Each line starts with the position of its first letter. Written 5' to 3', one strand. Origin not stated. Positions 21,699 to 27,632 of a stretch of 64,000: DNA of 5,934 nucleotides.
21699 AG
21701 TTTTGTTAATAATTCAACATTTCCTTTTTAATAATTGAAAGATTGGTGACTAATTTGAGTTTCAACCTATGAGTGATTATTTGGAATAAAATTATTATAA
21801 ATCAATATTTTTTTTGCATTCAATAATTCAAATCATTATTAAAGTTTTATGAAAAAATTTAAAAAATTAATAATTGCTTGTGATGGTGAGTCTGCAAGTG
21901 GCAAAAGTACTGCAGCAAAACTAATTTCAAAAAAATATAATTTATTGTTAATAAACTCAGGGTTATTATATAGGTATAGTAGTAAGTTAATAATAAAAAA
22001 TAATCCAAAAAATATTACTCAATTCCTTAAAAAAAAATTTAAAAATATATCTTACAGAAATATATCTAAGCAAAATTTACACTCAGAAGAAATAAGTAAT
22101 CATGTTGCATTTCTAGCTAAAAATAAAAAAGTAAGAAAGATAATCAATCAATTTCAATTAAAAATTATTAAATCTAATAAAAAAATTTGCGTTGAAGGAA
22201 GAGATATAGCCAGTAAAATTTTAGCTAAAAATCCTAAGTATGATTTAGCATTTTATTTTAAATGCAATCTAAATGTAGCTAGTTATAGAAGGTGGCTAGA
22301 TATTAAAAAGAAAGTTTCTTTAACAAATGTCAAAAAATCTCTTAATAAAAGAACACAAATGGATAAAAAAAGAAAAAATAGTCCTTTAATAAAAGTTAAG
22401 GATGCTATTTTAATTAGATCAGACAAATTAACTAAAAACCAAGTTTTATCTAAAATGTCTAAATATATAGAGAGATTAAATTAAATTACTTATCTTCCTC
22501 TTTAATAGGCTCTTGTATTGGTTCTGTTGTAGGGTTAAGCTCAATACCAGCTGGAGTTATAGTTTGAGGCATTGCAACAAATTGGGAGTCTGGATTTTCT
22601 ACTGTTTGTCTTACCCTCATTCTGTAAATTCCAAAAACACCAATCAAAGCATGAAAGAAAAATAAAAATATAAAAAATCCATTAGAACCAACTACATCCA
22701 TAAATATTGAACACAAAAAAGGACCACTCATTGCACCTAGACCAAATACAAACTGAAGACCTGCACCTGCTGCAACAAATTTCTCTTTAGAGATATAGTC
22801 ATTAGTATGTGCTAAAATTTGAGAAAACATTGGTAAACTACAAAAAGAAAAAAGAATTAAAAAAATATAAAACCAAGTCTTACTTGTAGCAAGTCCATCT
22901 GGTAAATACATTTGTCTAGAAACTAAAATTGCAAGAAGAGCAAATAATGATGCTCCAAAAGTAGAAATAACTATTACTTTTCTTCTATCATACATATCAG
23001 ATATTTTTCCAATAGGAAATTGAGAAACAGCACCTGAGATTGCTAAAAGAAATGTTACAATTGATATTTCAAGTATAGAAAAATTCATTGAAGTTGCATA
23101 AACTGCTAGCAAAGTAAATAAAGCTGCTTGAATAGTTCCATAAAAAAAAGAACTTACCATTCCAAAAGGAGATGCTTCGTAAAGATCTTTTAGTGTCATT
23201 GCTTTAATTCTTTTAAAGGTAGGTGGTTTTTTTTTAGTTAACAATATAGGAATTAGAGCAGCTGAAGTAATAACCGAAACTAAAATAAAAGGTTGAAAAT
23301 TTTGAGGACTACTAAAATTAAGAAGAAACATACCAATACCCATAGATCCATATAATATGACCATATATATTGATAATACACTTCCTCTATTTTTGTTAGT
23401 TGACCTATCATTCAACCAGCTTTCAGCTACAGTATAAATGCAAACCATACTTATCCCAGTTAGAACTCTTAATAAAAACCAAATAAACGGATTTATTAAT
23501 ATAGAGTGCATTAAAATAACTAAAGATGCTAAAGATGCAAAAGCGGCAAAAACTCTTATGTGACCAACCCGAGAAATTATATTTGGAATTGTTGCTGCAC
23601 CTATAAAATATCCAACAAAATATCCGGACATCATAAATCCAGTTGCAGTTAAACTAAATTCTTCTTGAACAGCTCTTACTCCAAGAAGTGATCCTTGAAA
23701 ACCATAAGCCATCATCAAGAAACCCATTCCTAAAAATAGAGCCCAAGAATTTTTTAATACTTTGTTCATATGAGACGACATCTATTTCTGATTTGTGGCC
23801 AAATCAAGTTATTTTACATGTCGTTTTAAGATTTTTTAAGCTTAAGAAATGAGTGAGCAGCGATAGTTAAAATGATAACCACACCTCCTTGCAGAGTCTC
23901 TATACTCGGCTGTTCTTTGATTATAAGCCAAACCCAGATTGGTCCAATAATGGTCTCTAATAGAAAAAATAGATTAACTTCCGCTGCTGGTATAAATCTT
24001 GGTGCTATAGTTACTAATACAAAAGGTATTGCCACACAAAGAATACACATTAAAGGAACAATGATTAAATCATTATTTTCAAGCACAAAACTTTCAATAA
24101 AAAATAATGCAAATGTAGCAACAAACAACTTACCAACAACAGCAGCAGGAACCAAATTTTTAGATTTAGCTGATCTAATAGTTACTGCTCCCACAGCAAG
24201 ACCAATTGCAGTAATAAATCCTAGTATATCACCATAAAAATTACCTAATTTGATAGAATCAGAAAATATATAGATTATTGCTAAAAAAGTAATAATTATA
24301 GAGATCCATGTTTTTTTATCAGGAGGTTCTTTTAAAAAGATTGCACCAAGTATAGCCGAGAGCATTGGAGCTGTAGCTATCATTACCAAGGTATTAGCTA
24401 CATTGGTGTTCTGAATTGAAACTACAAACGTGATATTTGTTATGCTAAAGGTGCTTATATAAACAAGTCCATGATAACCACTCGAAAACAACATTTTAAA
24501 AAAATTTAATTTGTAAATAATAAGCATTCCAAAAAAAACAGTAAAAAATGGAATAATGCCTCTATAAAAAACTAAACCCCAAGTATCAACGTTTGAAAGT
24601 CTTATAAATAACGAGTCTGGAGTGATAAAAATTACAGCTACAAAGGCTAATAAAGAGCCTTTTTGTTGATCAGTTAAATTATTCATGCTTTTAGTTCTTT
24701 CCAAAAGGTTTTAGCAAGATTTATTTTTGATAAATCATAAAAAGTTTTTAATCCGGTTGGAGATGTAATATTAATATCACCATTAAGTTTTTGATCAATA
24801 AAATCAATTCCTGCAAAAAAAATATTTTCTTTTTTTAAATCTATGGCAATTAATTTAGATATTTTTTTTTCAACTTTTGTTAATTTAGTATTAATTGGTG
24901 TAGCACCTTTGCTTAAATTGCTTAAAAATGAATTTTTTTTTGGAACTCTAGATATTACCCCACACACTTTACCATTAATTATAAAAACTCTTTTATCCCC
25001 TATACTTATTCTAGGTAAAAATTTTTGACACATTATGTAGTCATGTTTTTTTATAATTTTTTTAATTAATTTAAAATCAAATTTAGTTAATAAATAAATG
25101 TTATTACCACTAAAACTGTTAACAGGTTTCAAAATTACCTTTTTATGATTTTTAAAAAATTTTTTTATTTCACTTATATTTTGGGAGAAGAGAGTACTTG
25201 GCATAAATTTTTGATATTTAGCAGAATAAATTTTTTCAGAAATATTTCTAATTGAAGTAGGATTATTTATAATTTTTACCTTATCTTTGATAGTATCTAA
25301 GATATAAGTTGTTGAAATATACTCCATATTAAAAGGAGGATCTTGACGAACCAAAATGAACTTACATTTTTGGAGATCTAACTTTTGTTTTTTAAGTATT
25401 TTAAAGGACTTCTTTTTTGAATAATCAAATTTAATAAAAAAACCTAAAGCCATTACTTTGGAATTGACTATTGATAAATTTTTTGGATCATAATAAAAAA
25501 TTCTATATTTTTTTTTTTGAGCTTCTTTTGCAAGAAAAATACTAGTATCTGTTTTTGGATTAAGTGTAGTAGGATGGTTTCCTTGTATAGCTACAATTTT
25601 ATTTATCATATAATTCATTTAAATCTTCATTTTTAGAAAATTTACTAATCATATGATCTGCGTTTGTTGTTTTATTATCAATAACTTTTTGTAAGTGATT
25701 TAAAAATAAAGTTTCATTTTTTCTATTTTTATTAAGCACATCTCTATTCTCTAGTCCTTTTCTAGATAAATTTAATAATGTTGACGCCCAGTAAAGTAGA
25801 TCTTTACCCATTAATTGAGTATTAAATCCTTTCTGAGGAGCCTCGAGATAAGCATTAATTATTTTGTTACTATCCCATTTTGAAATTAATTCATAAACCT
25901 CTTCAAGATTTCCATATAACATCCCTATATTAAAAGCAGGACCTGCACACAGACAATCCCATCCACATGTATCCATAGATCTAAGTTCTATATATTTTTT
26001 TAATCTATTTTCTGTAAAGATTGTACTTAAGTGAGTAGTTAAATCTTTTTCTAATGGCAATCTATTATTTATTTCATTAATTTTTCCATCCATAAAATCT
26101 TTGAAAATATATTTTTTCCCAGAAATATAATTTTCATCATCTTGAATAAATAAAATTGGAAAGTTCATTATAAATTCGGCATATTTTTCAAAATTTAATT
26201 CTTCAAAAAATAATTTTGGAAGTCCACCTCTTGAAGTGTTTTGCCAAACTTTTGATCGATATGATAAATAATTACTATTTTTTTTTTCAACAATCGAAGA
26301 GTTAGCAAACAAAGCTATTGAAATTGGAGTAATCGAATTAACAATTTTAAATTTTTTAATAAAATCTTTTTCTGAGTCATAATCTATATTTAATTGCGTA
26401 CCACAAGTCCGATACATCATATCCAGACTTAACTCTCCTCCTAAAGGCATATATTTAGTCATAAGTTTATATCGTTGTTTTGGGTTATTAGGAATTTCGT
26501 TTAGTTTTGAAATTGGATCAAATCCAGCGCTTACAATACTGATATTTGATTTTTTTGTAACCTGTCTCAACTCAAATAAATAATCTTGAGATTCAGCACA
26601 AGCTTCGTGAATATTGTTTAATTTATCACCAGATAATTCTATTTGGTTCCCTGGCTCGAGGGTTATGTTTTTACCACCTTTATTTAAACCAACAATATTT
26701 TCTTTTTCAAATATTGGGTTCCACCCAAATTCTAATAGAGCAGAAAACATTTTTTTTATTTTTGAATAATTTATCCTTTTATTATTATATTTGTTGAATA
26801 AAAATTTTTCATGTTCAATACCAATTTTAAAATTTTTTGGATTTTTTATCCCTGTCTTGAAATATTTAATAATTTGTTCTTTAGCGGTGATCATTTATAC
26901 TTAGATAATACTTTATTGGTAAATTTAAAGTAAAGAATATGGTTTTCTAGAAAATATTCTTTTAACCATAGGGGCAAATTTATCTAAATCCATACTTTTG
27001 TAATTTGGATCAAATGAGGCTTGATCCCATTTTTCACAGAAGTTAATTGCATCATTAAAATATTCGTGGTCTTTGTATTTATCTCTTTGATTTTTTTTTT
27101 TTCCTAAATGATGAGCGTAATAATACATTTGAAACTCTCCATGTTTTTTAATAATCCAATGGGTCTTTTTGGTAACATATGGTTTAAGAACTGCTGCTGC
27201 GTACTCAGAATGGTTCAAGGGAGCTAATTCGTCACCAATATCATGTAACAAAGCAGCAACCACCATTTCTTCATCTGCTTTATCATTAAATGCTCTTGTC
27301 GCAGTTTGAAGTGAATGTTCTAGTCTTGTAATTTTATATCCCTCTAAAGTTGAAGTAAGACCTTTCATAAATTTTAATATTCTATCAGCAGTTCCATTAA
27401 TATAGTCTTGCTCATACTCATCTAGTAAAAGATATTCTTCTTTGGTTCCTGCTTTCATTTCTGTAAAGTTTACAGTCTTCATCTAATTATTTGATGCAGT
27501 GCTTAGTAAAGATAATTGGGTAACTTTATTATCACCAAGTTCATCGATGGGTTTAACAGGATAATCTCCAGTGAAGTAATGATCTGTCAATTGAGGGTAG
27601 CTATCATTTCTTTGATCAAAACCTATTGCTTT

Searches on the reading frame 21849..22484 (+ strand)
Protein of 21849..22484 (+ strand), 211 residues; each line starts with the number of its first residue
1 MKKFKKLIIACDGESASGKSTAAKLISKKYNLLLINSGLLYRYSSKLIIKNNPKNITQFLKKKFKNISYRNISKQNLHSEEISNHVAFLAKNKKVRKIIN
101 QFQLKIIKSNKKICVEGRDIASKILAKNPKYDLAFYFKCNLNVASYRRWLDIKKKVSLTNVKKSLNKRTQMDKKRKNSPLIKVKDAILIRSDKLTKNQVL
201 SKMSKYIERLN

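Call 46: search_protein_families(library=pfam, proteins=[window:21849-22484:+])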
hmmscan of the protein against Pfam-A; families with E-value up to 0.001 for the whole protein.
window:21849-22484:+ (211 aa): 1 family
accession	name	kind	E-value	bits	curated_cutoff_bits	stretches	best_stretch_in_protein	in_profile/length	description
PF02224.24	Cytidylate_kin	-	7e-32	111.3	26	1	9-208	1-210/211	Cytidylate kinase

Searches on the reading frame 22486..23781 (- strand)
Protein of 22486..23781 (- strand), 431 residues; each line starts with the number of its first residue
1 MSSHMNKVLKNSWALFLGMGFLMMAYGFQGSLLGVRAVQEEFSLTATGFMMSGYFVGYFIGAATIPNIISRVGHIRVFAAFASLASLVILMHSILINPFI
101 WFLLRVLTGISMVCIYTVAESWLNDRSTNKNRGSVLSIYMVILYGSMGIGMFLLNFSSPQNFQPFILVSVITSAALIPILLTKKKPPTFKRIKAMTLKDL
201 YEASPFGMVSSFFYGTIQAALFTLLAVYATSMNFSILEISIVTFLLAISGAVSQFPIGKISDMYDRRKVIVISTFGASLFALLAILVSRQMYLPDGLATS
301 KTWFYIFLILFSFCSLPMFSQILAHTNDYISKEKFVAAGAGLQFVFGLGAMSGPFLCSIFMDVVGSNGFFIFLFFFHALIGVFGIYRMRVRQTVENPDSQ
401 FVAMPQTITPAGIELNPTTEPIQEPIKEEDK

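Call 47: search_protein_families(library=pfam, max_evalue=0.00001, proteins=[window:22486-23781:-])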
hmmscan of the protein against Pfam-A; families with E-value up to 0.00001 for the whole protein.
window:22486-23781:- (431 aa): 2 families
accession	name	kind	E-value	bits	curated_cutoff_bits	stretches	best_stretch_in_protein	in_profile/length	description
PF07690.21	MFS_1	-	1e-31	110.6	33.4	2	208-396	2-180/347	Major Facilitator Superfamily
PF05977.19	MFS_3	-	8e-06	25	27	0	47-154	256-363/524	Transmembrane secretion effector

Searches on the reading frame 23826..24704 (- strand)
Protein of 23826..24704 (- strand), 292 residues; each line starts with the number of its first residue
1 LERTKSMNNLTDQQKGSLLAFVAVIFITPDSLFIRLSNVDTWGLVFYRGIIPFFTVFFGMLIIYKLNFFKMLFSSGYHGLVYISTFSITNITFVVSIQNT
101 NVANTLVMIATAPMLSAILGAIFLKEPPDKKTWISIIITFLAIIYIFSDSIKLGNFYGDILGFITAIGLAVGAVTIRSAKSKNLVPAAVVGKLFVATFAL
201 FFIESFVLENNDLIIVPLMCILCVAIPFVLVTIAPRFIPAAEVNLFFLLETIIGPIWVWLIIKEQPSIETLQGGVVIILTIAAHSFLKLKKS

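Call 47: search_protein_families(library=pfam, max_evalue=0.00001, proteins=[window:23826-24704:-])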
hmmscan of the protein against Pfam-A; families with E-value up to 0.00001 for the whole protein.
window:23826-24704:- (292 aa): 1 family
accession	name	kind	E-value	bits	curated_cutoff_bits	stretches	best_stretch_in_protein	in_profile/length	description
PF00892.27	EamA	-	3.1e-20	73.3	28.2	2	15-147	2-134/135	EamA-like transporter family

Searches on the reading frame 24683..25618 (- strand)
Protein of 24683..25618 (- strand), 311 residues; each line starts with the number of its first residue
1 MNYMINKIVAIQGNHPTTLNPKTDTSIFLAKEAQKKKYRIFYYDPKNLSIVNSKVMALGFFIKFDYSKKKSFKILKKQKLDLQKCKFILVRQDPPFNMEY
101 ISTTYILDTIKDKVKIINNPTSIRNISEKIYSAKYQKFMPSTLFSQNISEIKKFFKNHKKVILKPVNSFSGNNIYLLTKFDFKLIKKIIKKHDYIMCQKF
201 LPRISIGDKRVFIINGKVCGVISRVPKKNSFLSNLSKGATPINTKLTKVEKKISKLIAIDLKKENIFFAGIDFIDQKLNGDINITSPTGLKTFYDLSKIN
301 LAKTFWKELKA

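Call 47: search_protein_families(library=pfam, max_evalue=0.00001, proteins=[window:24683-25618:-])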
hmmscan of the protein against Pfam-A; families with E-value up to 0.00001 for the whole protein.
window:24683-25618:- (311 aa): 4 families
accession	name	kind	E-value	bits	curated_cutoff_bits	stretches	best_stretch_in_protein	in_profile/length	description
PF02955.21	GSH-S_ATP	-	5.4e-42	143.6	23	1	128-293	1-170/175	Prokaryotic glutathione synthetase, ATP-grasp domain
PF02951.20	GSH-S_N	-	7e-30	104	21.3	1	9-124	3-119/119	Prokaryotic glutathione synthetase, N-terminal domain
PF08443.16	RimK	-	4.9e-14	52.8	21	1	140-305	19-184/188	RimK-like ATP-grasp domain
PF14398.11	ATPgrasp_YheCD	-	4.9e-09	36.2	26.8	1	133-180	23-70/255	YheC/D like ATP-grasp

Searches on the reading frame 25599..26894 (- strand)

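Call 47: search_protein_families(library=pfam, max_evalue=0.00001, proteins=[window:25599-26894:-])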
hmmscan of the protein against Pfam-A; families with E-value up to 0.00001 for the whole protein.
window:25599-26894:- (431 aa): 1 family
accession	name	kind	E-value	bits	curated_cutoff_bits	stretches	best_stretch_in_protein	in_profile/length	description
PF04107.18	GCS2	-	6e-51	174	21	1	57-330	19-279/291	Glutamate-cysteine ligase family 2(GCS2)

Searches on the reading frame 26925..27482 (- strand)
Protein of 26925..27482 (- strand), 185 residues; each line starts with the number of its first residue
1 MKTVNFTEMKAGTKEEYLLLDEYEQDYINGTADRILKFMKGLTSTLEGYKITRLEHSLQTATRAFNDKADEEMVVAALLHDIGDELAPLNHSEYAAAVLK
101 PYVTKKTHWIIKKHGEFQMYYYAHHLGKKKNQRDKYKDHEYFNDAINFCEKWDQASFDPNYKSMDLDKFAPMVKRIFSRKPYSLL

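Call 47: search_protein_families(library=pfam, max_evalue=0.00001, proteins=[window:26925-27482:-])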
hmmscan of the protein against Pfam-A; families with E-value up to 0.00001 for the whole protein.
window:26925-27482:- (185 aa): 0 families

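Call 92: search_protein_families(library=pfam, max_evalue=0.01, proteins=[window:26925-27482:-])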
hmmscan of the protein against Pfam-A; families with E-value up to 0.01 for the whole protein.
window:26925-27482:- (185 aa): 2 families
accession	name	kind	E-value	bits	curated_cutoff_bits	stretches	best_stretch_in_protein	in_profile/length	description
PF01966.28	HD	-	3.9e-05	24.4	22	1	53-121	1-92/116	HD domain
PF13328.12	HD_4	-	0.0043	17.2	27.2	1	47-86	14-53/156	HD domain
